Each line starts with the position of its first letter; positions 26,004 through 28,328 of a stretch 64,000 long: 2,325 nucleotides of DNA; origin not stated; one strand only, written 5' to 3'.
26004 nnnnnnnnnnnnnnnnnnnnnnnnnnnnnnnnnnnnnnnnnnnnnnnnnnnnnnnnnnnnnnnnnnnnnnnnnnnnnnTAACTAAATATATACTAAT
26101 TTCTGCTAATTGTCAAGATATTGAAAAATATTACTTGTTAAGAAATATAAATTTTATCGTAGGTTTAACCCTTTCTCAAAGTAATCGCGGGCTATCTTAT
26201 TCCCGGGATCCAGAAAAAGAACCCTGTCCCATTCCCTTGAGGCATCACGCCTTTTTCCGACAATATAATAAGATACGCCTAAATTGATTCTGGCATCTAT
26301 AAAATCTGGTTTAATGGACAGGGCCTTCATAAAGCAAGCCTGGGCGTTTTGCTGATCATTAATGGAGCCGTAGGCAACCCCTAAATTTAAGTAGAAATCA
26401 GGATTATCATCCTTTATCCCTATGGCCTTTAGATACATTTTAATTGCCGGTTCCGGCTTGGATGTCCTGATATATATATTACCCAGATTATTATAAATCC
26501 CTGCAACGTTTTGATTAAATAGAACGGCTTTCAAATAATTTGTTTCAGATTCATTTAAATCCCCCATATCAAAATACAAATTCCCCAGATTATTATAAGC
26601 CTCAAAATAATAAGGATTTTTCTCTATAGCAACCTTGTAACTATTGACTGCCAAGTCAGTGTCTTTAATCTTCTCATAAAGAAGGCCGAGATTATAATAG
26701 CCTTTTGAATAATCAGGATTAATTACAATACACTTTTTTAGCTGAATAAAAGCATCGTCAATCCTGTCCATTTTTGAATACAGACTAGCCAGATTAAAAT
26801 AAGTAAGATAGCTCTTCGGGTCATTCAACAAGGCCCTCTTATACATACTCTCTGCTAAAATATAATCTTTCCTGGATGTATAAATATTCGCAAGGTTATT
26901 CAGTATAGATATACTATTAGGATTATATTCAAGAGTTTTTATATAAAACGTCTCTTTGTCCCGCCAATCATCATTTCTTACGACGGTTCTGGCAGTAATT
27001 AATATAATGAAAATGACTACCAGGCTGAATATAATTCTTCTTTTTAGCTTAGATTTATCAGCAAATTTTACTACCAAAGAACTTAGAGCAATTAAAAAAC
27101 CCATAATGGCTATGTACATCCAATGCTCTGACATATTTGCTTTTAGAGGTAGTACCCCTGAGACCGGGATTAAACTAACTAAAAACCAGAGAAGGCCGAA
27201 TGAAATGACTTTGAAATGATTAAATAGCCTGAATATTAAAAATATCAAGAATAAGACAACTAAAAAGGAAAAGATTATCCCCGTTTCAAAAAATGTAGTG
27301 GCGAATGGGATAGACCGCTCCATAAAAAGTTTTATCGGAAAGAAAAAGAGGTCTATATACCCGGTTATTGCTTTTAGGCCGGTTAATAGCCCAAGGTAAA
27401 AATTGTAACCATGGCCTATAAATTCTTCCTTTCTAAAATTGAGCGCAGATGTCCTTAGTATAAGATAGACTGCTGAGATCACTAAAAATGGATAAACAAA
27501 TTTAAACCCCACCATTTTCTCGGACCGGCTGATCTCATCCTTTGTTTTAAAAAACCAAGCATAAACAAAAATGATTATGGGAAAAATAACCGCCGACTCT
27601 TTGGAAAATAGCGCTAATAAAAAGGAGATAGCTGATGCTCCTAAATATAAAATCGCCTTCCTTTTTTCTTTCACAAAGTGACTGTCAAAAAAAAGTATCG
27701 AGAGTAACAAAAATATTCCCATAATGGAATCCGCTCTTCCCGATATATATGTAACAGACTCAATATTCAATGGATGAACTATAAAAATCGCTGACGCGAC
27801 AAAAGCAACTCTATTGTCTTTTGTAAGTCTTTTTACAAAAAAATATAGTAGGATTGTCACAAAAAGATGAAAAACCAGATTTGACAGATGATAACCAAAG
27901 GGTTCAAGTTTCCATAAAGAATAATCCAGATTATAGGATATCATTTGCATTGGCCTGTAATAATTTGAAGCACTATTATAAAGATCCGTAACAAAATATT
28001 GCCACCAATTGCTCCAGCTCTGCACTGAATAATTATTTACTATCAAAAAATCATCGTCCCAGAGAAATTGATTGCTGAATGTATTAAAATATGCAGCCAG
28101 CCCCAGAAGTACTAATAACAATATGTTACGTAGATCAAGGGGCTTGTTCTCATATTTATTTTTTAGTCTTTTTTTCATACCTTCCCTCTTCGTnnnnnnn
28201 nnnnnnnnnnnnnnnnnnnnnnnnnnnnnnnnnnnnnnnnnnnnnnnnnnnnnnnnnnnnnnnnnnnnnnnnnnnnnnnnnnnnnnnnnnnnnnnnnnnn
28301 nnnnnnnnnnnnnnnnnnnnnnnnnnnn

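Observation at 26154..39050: ~13-kb envelope glycosylation/methylation island splitting the conserved fab gene cluster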

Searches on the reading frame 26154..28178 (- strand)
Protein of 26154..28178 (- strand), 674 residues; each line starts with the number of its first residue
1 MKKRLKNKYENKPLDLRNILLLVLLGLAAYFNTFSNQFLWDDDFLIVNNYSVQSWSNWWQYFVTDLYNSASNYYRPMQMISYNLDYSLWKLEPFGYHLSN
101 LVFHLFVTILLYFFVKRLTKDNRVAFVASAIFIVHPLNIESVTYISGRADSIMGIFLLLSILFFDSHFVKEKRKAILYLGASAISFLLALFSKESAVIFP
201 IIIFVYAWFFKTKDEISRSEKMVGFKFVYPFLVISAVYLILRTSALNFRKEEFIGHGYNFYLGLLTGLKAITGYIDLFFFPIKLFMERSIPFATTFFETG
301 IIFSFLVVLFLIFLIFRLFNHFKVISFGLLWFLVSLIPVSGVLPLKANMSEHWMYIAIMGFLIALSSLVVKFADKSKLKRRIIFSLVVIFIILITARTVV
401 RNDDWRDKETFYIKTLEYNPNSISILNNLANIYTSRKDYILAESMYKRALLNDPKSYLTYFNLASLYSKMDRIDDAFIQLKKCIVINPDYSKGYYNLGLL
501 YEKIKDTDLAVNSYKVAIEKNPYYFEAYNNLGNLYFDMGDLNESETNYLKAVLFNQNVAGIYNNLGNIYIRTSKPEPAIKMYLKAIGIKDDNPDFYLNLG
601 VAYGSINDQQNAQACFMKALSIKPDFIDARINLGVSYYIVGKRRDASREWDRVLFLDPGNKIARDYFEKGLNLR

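Call 3: search_protein_families(library=pfam, proteins=[window:26154-28178:-], max_evalue=0.01)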
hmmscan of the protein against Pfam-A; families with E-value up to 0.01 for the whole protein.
window:26154-28178:- (674 aa): 21 families
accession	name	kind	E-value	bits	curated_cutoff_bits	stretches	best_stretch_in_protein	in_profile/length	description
PF00515.34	TPR_1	-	1e-39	133.2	27.8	6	526-557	2-33/34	Tetratricopeptide repeat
PF13431.12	TPR_17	-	9.4e-36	119.5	24.4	4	514-545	2-33/34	Tetratricopeptide repeat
PF13181.12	TPR_8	-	3.8e-35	117.5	25.7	5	594-625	2-33/34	Tetratricopeptide repeat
PF07719.23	TPR_2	-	9.7e-34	113.1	27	2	526-555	2-31/34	Tetratricopeptide repeat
PF13414.12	TPR_11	-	1.5e-30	105.1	26.8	5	532-570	1-39/42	TPR repeat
PF13424.12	TPR_12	-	1.4e-23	83.3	30.1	2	525-588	3-74/77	Tetratricopeptide repeat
PF13374.12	TPR_10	-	7e-23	80.3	27.5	2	527-560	4-37/42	Tetratricopeptide repeat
PF13176.12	TPR_7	-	4.3e-14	51.8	27.9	0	426-454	2-32/36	Tetratricopeptide repeat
PF14559.12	TPR_19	-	6.1e-13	49.3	25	0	505-546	5-46/68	Tetratricopeptide repeat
PF13428.12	TPR_14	-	2.7e-10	40.3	23.5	0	428-465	6-43/44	Tetratricopeptide repeat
PF13174.12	TPR_6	-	1.2e-09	38.6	26.3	0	494-522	3-31/33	Tetratricopeptide repeat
PF13432.12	TPR_16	-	2.2e-07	31.7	32.7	0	495-552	1-57/65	Tetratricopeptide repeat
PF13371.12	TPR_9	-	4.6e-07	30.2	35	1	430-489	2-61/73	Tetratricopeptide repeat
PF02366.24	PMT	-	2.8e-06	27.5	22.7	1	85-227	74-215/245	Dolichyl-phosphate-mannose-protein mannosyltransferase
PF09295.16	ChAPs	-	2.1e-05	24.2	20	1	397-484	208-295/395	ChAPs (Chs5p-Arf1p-binding proteins)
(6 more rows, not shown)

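Call 5: search_protein_families(library=ncbifam, proteins=[window:26154-28178:-], max_evalue=0.001)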
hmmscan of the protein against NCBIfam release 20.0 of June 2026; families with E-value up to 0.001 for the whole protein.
window:26154-28178:- (674 aa): 22 families
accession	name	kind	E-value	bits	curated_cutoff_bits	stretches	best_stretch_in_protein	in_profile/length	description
TIGR02917.1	PEP_TPR_lipo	equivalog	2.3e-30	105.2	312.2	2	416-633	458-675/899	XrtA/PEP-CTERM system TPR-repeat protein PrsT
TIGR02521.1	type_IV_pilW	equivalog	8.6e-26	90.9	154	2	494-652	34-194/234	type IV pilus biogenesis/stability protein PilW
NF040959.1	MamA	equivalog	2.5e-22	79.3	200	2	522-654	68-200/204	magnetosome protein MamA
NF033762.1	social_mot_Tgl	equivalog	5.7e-21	75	225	2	510-652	50-195/252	social motility TPR repeat lipoprotein Tgl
NF047507.1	TPR_BatC_Lepto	exception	4e-15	55.9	175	0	597-633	100-136/214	TPR repeat-containing protein BatC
NF033920.0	C39_PA2778_fam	equivalog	6.3e-14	52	150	1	502-586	167-251/255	PA2778 family cysteine peptidase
NF033758.1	gliding_GltE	equivalog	3.9e-13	49.2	225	1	414-590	179-356/411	adventurous gliding motility TPR repeat lipoprotein GltE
NF002725.1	PRK02603.1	equivalog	7.9e-12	45.5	143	1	489-551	70-132/173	photosystem I assembly protein Ycf3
NF047371.1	FlcA_CTERM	equivalog_domain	5.9e-11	41.5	300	1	470-654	326-534/646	periplasmic flagellar collar protein FlcA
TIGR02552.1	LcrH_SycD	equivalog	7.6e-11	41.9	104.8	1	536-623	29-116/136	SycD/LcrH family type III secretion system chaperone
TIGR00990.1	3a0801s09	subfamily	5.8e-10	38.4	757.25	1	563-646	131-213/615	mitochondrial import receptor subunit TOM70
NF047558.1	TPR_END_plus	domain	4.2e-09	36.2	32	1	460-490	2-32/56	TPR end-of-group domain-containing protein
NF008391.2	PRK11189.1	equivalog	1.9e-07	30.9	250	1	592-663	64-135/297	lipoprotein NlpI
NF052312.1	T9SS_PorW_SprE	equivalog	2.5e-07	29.8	250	1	461-622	183-357/716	type IX secretion system periplasmic lipoprotein PorW/SprE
NF040561.1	PrimPol_Msp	equivalog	2.9e-07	29.4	200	0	494-566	28-99/515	CRISPR-associated primase-polymerase type A1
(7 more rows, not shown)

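Call 21: find_homologous_proteins(query=window:26154-28178:-)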
Query window:26154-28178:- (674 aa): 661 proteins with E <= 0.001 among 8000 candidates; the best 120 are listed.
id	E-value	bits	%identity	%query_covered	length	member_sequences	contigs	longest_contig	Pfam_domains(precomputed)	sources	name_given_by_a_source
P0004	0.0e+0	1491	100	100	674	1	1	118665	PF13431.13,PF13414.13,PF02366.25,PF13176.13,PF13428.13,PF13374.13,PF14559.13,PF13371.13,PF00515.35,PF13424.13,PF21033.5,PF13432.13,PF09295.17,PF13181.13,PF07719.24,PF13174.13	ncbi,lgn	-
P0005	2.7e-232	791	54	95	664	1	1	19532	PF25063.1,PF13431.13,PF23914.2,PF13414.13,PF02366.25,PF13176.13,PF13428.13,PF13374.13,PF14559.13,PF24575.2,PF13371.13,PF00515.35,PF12895.14,PF13424.13,PF21033.5,PF13432.13,PF13181.13,PF07719.24,PF13174.13,PF20308.5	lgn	-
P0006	7.7e-163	562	41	95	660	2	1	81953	PF13431.13,PF23914.2,PF13414.13,PF13176.13,PF13428.13,PF25064.2,PF13374.13,PF07721.21,PF14559.13,PF24575.2,PF13371.13,PF00515.35,PF12895.14,PF13424.13,PF21033.5,PF13432.13,PF13181.13,PF07719.24,PF13174.13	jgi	jgi:tetratricopeptide (TPR) repeat protein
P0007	1.5e-159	551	40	95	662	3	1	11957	PF13431.13,PF23914.2,PF13414.13,PF13176.13,PF13428.13,PF13374.13,PF14559.13,PF24575.2,PF13371.13,PF00515.35,PF12895.14,PF13424.13,PF21033.5,PF13432.13,PF13181.13,PF07719.24,PF13174.13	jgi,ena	-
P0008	2.8e-156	540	41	95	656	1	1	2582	PF25063.1,PF13431.13,PF23914.2,PF13414.13,PF13176.13,PF13428.13,PF25064.2,PF13374.13,PF07721.21,PF14559.13,PF13371.13,PF00515.35,PF12895.14,PF13424.13,PF21033.5,PF13432.13,PF13181.13,PF07719.24,PF13174.13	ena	-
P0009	1.3e-155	538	40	95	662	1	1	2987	PF13431.13,PF23914.2,PF13414.13,PF13176.13,PF13428.13,PF13374.13,PF07721.21,PF14559.13,PF13371.13,PF00515.35,PF13424.13,PF21033.5,PF13432.13,PF13181.13,PF07719.24,PF13174.13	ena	-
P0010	4.5e-154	533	40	97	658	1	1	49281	PF25063.1,PF03704.24,PF13431.13,PF23914.2,PF13414.13,PF13176.13,PF13428.13,PF25064.2,PF13374.13,PF14559.13,PF24575.2,PF13371.13,PF00515.35,PF12895.14,PF13424.13,PF21033.5,PF13432.13,PF13181.13,PF07719.24,PF13174.13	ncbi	-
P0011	5.5e-143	496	40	91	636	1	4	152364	PF13431.13,PF23914.2,PF13414.13,PF13176.13,PF13428.13,PF13374.13,PF14559.13,PF24575.2,PF13371.13,PF00515.35,PF12895.14,PF13424.13,PF21033.5,PF13432.13,PF13181.13,PF07719.24,PF13174.13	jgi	jgi:tetratricopeptide (TPR) repeat protein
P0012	1.8e-133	465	36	97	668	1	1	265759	PF25063.1,PF13431.13,PF23914.2,PF13414.13,PF13176.13,PF13428.13,PF04733.21,PF13374.13,PF14559.13,PF24575.2,PF00515.35,PF12895.14,PF13424.13,PF21033.5,PF13432.13,PF13181.13,PF07719.24,PF13174.13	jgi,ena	-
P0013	1.2e-125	439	34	95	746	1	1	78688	PF03704.24,PF25060.1,PF13414.13,PF12569.15,PF13374.13,PF24575.2,PF02259.30,PF00515.35,PF13424.13,PF14561.13,PF07719.24,PF13174.13,PF20308.5,PF25063.1,PF13431.13,PF23914.2,PF13176.13,PF24885.2,PF13428.13,PF14559.13,PF13371.13,PF12895.14,PF21033.5,PF13432.13,PF13181.13,PF01239.29,PF10373.16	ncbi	ncbi:tetratricopeptide repeat protein [Candidatus Omnitrophota bacterium]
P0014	3.4e-117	411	33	96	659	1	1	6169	PF13431.13,PF23914.2,PF13414.13,PF13176.13,PF13428.13,PF13374.13,PF07721.21,PF14559.13,PF24575.2,PF13371.13,PF00515.35,PF12895.14,PF13424.13,PF21033.5,PF13432.13,PF13429.13,PF13181.13,PF07719.24,PF13174.13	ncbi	-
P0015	4.5e-108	381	34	95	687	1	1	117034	PF10602.16,PF03704.24,PF16068.11,PF13414.13,PF01535.27,PF13374.13,PF02259.30,PF00515.35,PF13424.13,PF13429.13,PF07719.24,PF13174.13,PF25063.1,PF13431.13,PF23914.2,PF13176.13,PF24885.2,PF13428.13,PF14559.13,PF13371.13,PF21033.5,PF13432.13,PF13181.13,PF01239.29,PF10373.16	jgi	jgi:tetratricopeptide (TPR) repeat protein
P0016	7.6e-106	373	32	94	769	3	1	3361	PF25063.1,PF13431.13,PF23914.2,PF16068.11,PF13414.13,PF13176.13,PF13428.13,PF25064.2,PF13374.13,PF07721.21,PF14559.13,PF24575.2,PF13371.13,PF00515.35,PF12895.14,PF13424.13,PF21033.5,PF13432.13,PF13429.13,PF13181.13,PF14561.13,PF07719.24,PF13174.13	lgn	-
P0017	1.2e-105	373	34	94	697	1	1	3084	PF03704.24,PF25060.1,PF13414.13,PF13374.13,PF24575.2,PF02259.30,PF00515.35,PF13424.13,PF14561.13,PF07719.24,PF13174.13,PF20308.5,PF25063.1,PF13431.13,PF23914.2,PF25062.2,PF13176.13,PF24885.2,PF13428.13,PF14559.13,PF13371.13,PF12895.14,PF21033.5,PF13432.13,PF13181.13,PF01239.29,PF10373.16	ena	-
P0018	5.0e-104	367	32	97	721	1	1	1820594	PF03704.24,PF25060.1,PF13414.13,PF23558.2,PF01535.27,PF12569.15,PF13374.13,PF07721.21,PF24575.2,PF02259.30,PF00515.35,PF13424.13,PF13429.13,PF14561.13,PF07719.24,PF13174.13,PF20308.5,PF25063.1,PF13431.13,PF23914.2,PF13176.13,PF24885.2,PF13428.13,PF04733.21,PF25064.2,PF14559.13,PF13371.13,PF12895.14,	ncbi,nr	ncbi:MAG: tetratricopeptide repeat protein [Candidatus Omnitrophota bacterium]|nr:MAG: tetratricopep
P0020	9.5e-101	356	33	95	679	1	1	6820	PF10602.16,PF03704.24,PF16068.11,PF13414.13,PF01535.27,PF13374.13,PF24575.2,PF00515.35,PF13424.13,PF13429.13,PF14561.13,PF07719.24,PF13174.13,PF13231.13,PF20308.5,PF25063.1,PF13431.13,PF23914.2,PF13176.13,PF24885.2,PF13428.13,PF14559.13,PF13371.13,PF12895.14,PF21033.5,PF13432.13,PF13181.13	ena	-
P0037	2.9e-91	325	33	92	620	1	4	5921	PF10602.16,PF03704.24,PF16068.11,PF13414.13,PF13374.13,PF24575.2,PF25068.3,PF11846.15,PF00515.35,PF04212.25,PF13424.13,PF13429.13,PF14561.13,PF07719.24,PF13174.13,PF13231.13,PF25063.1,PF13431.13,PF23914.2,PF13176.13,PF24885.2,PF13428.13,PF04733.21,PF14559.13,PF13371.13,PF12895.14,PF21033.5,PF13432.1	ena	-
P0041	1.5e-90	323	33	86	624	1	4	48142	PF13431.13,PF23914.2,PF13414.13,PF13176.13,PF13428.13,PF13374.13,PF14559.13,PF13371.13,PF00515.35,PF13424.13,PF21033.5,PF13432.13,PF13181.13,PF07719.24,PF13174.13,PF13231.13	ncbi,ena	-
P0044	2.1e-86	309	36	75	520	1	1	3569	PF13431.13,PF13414.13,PF13176.13,PF13428.13,PF13374.13,PF14559.13,PF00515.35,PF13424.13,PF13432.13,PF13181.13,PF07719.24,PF13231.13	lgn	-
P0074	3.2e-76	275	31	86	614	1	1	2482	PF25063.1,PF03704.24,PF13431.13,PF23914.2,PF13414.13,PF13176.13,PF13428.13,PF13374.13,PF14559.13,PF24575.2,PF02259.30,PF13371.13,PF00515.35,PF13424.13,PF21033.5,PF13432.13,PF13181.13,PF07719.24,PF13174.13,PF13231.13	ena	-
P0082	1.1e-74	270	34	79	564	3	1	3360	PF13431.13,PF13414.13,PF13176.13,PF13428.13,PF08238.19,PF13374.13,PF14559.13,PF00515.35,PF13424.13,PF21033.5,PF13432.13,PF13181.13,PF07719.24,PF13174.13,PF13231.13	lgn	-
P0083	1.3e-74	270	32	77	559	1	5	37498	PF13431.13,PF23914.2,PF13414.13,PF13176.13,PF13428.13,PF14559.13,PF13371.13,PF00515.35,PF12895.14,PF13424.13,PF21033.5,PF13432.13,PF13181.13,PF07719.24,PF13174.13,PF13231.13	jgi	jgi:tetratricopeptide (TPR) repeat protein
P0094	3.7e-72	262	34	79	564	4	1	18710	PF13431.13,PF13414.13,PF13176.13,PF13428.13,PF08238.19,PF13374.13,PF14559.13,PF00515.35,PF13424.13,PF21033.5,PF13432.13,PF13181.13,PF07719.24,PF13174.13,PF13231.13,PF10373.16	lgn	-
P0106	1.5e-70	257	27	96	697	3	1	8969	PF10602.16,PF03704.24,PF13414.13,PF12569.15,PF13374.13,PF07721.21,PF02259.30,PF00515.35,PF13424.13,PF13429.13,PF14561.13,PF07719.24,PF13174.13,PF13231.13,PF20308.5,PF25063.1,PF13431.13,PF23914.2,PF13176.13,PF24885.2,PF13428.13,PF25064.2,PF14559.13,PF13371.13,PF12895.14,PF21033.5,PF13432.13,PF13181.1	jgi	-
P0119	1.4e-66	244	31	79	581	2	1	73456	PF13431.13,PF13414.13,PF13176.13,PF18768.8,PF13428.13,PF25064.2,PF13374.13,PF14559.13,PF13371.13,PF00515.35,PF13424.13,PF13432.13,PF13181.13,PF07719.24,PF13231.13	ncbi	-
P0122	3.8e-66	242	32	77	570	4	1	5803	PF13431.13,PF13414.13,PF13428.13,PF13374.13,PF14559.13,PF00515.35,PF13424.13,PF21033.5,PF13432.13,PF13181.13,PF07719.24,PF13231.13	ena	-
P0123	5.7e-66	241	29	95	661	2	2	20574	PF03704.24,PF13414.13,PF13374.13,PF07721.21,PF24575.2,PF00515.35,PF13424.13,PF28559.1,PF07719.24,PF13174.13,PF13231.13,PF20308.5,PF25063.1,PF13431.13,PF23914.2,PF13176.13,PF13428.13,PF14559.13,PF13371.13,PF12895.14,PF21033.5,PF13432.13,PF13181.13,PF10373.16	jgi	-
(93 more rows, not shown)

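Call 22: find_encoding_contigs(protein=P0005, flank=10000, max_places=2)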
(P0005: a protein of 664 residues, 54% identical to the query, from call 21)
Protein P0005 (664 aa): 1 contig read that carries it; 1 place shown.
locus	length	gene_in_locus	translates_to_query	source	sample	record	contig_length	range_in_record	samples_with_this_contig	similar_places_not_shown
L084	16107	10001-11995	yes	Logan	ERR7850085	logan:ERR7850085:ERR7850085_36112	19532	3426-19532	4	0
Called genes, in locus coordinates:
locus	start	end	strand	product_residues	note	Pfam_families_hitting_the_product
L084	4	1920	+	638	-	PF09852:DUF2079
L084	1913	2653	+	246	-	PF00535:Glycos_transf_2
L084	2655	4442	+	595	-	PF13231:PMT_2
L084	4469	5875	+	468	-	PF02310:B12-binding, PF04055:Radical_SAM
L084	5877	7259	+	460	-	PF02310:B12-binding, PF19864:Radical_SAM_N2 (weak), PF04055:Radical_SAM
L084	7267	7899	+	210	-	PF05175:MTS (faint), PF13489:Methyltransf_23, PF07021:MetW (weak), PF13847:Methyltransf_31, PF08241:Methyltransf_11, PF08242:Methyltransf_12, PF13649:Methyltransf_25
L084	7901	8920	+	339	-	PF00535:Glycos_transf_2, PF10111:Glyco_tranf_2_2 (faint), PF13641:Glyco_tranf_2_3, PF13632:Glyco_trans_2_3 (faint)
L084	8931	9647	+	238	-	PF00535:Glycos_transf_2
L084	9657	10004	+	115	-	PF10066:DUF2304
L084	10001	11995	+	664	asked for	PF02366:PMT (weak), PF00515:TPR_1 (weak), PF13181:TPR_8 (weak), PF13432:TPR_16 (weak), PF14559:TPR_19 (weak), PF00515:TPR_1 (weak), PF13424:TPR_12, PF13414:TPR_11, +23 more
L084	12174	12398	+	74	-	PF12728:HTH_17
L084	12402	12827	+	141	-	PF22817:ApeP-like (weak), PF07977:FabA, PF22818:ApeI-like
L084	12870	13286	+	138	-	PF00072:Response_reg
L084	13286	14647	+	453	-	PF01590:GAF (weak), PF13487:HD_5, PF01966:HD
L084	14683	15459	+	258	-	PF00535:Glycos_transf_2, PF13641:Glyco_tranf_2_3, PF13712:Glyco_tranf_2_5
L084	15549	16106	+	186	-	?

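Call 23: find_encoding_contigs(protein=P0006, flank=10000, max_places=2)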
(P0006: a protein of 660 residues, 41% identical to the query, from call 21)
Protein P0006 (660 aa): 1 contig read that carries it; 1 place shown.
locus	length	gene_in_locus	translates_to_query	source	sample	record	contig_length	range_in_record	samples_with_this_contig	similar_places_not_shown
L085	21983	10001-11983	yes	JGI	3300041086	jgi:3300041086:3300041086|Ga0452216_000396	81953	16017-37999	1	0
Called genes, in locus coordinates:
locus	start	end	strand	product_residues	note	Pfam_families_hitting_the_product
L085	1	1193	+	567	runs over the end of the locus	PF01368:DHH, PF02272:DHHA1, PF17768:RecJ_OB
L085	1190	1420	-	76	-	PF00830:Ribosomal_L28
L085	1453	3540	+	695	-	PF17191:RecG_wedge, PF01336:tRNA_anti-codon (weak), PF00270:DEAD, PF04851:ResIII, PF22590:Cas3-like_C_2 (faint), PF00271:Helicase_C, PF19833:RecG_dom3_C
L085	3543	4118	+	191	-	PF03602:Cons_hypoth95, PF05175:MTS (weak)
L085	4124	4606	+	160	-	PF08218:Citrate_ly_lig (weak), PF01467:CTP_transf_like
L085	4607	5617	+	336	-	PF01515:PTA_PTB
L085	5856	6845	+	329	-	PF02504:FA_synthesis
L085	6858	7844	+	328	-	PF00108:Thiolase_N, PF08545:ACP_syn_III, PF08541:ACP_syn_III_C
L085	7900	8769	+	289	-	PF00698:Acyl_transf_1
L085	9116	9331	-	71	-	-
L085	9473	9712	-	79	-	-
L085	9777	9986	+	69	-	-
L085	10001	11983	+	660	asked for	PF00515:TPR_1, PF13424:TPR_12, PF13424:TPR_12, PF13414:TPR_11, PF14559:TPR_19, PF13424:TPR_12, PF13432:TPR_16, PF13414:TPR_11, +24 more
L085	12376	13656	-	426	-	-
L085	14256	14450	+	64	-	PF12728:HTH_17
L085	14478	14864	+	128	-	PF00072:Response_reg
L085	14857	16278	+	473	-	PF13487:HD_5, PF01966:HD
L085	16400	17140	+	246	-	PF00106:adh_short, PF08659:KR, PF13561:adh_short_C2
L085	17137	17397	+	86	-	PF00550:PP-binding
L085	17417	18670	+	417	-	PF00109:ketoacyl-synt, PF00108:Thiolase_N (faint), PF02801:Ketoacyl-synt_C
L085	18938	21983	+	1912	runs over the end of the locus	PF09479:Flg_new (faint), PF18998:Flg_new_2, PF21582:CBM30, PF00801:PKD (faint), PF18911:PKD_4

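Call 24: find_encoding_contigs(protein=P0010, flank=10000, max_places=2)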
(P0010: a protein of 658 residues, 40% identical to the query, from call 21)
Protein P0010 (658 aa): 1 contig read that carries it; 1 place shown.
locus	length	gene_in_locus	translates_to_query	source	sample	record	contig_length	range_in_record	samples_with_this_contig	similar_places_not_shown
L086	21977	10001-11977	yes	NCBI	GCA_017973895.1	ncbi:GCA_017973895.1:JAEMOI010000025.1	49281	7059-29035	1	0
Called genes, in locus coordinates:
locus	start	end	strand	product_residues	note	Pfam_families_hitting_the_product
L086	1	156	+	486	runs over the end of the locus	PF02310:B12-binding, PF04055:Radical_SAM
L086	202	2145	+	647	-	PF09852:DUF2079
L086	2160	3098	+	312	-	PF01075:Glyco_transf_9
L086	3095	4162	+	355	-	PF04055:Radical_SAM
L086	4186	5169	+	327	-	PF00676:E1_dh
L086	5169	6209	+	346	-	PF02779:Transket_pyr, PF02780:Transketolase_C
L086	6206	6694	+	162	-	PF13641:Glyco_tranf_2_3 (weak), PF00535:Glycos_transf_2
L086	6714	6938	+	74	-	-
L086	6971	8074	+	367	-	PF04055:Radical_SAM, PF13186:SPASM (weak)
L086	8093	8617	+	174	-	-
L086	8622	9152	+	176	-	-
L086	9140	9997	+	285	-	PF04055:Radical_SAM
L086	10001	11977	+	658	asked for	PF00515:TPR_1 (weak), PF13424:TPR_12 (weak), PF00515:TPR_1, PF13424:TPR_12, PF13414:TPR_11, PF00515:TPR_1, PF13414:TPR_11, PF14559:TPR_19, +24 more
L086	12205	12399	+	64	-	PF12728:HTH_17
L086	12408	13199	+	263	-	PF00512:HisKA (weak), PF02518:HATPase_c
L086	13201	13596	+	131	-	PF00072:Response_reg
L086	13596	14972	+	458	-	PF01590:GAF (weak), PF13487:HD_5, PF01966:HD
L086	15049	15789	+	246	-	PF00106:adh_short, PF08659:KR, PF13561:adh_short_C2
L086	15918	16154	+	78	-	PF00550:PP-binding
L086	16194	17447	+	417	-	PF00109:ketoacyl-synt, PF00108:Thiolase_N (faint), PF02801:Ketoacyl-synt_C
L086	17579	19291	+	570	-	PF05157:MshEN, PF00437:T2SSE, PF01637:ATPase_2 (faint)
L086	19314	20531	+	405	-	PF28597:T2SSF_N, PF00482:T2SSF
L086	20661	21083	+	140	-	PF07963:N_methyl, PF08334:T2SSG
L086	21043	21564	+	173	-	-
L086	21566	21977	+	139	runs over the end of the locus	-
